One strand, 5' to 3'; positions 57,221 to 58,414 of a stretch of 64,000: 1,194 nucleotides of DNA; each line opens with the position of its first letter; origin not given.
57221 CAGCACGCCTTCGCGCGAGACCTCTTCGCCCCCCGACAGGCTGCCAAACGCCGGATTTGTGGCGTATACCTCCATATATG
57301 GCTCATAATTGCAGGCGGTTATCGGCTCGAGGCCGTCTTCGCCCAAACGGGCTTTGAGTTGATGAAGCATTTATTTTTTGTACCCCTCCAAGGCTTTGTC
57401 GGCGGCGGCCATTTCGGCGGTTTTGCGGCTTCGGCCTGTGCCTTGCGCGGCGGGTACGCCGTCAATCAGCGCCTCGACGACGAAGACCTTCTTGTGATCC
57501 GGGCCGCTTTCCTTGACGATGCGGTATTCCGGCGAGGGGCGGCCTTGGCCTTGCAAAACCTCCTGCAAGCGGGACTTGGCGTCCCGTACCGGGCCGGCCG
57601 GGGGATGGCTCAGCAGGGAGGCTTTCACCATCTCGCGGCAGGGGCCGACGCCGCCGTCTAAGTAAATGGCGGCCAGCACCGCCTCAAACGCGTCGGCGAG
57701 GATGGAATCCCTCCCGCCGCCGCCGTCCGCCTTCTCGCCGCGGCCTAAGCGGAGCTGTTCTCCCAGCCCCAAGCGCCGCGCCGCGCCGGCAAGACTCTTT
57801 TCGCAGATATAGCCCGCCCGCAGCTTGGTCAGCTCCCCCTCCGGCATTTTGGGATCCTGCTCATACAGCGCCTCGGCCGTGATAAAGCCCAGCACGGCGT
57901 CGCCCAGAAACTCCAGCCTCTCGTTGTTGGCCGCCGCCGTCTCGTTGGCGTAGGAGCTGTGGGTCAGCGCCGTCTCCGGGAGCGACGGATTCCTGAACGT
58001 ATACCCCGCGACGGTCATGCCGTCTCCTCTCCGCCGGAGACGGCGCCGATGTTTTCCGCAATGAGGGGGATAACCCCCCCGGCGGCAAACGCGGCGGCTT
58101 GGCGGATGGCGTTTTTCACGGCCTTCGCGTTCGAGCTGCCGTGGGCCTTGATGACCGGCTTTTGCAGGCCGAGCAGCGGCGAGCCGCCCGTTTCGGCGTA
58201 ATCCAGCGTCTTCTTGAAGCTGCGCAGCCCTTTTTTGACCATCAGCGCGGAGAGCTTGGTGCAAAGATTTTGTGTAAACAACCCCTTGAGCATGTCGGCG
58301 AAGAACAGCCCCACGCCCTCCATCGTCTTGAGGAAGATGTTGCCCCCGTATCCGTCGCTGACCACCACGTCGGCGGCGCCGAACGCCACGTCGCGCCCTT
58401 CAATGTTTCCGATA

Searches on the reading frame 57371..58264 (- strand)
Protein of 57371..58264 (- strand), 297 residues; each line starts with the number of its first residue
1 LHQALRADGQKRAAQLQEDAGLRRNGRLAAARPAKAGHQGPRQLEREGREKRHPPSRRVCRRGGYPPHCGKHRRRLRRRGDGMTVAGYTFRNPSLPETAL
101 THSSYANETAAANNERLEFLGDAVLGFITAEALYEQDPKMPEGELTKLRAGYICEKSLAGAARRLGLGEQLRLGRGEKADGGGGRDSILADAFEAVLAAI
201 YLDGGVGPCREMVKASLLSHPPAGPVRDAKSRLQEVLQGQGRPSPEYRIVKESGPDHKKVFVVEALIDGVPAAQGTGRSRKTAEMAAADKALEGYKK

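Call 43: search_protein_families(library=pfam, proteins=[window:57371-58264:-], max_evalue=0.001)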
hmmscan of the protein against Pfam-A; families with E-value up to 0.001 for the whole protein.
window:57371-58264:- (297 aa): 4 families
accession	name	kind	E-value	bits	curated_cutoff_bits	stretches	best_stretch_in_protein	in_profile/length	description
PF14622.11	Ribonucleas_3_3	-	2.5e-38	131.6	35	1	93-219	2-126/128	Ribonuclease-III-like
PF00636.31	Ribonuclease_3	-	4.3e-26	92.1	27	1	115-205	1-102/102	Ribonuclease III domain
PF00035.32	dsrm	-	2.3e-15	57.4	23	1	229-293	1-64/66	Double-stranded RNA binding motif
PF14709.13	DND1_DSRM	-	0.00019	22.1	25.7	1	228-275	2-50/80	double strand RNA binding domain from DEAD END PROTEIN 1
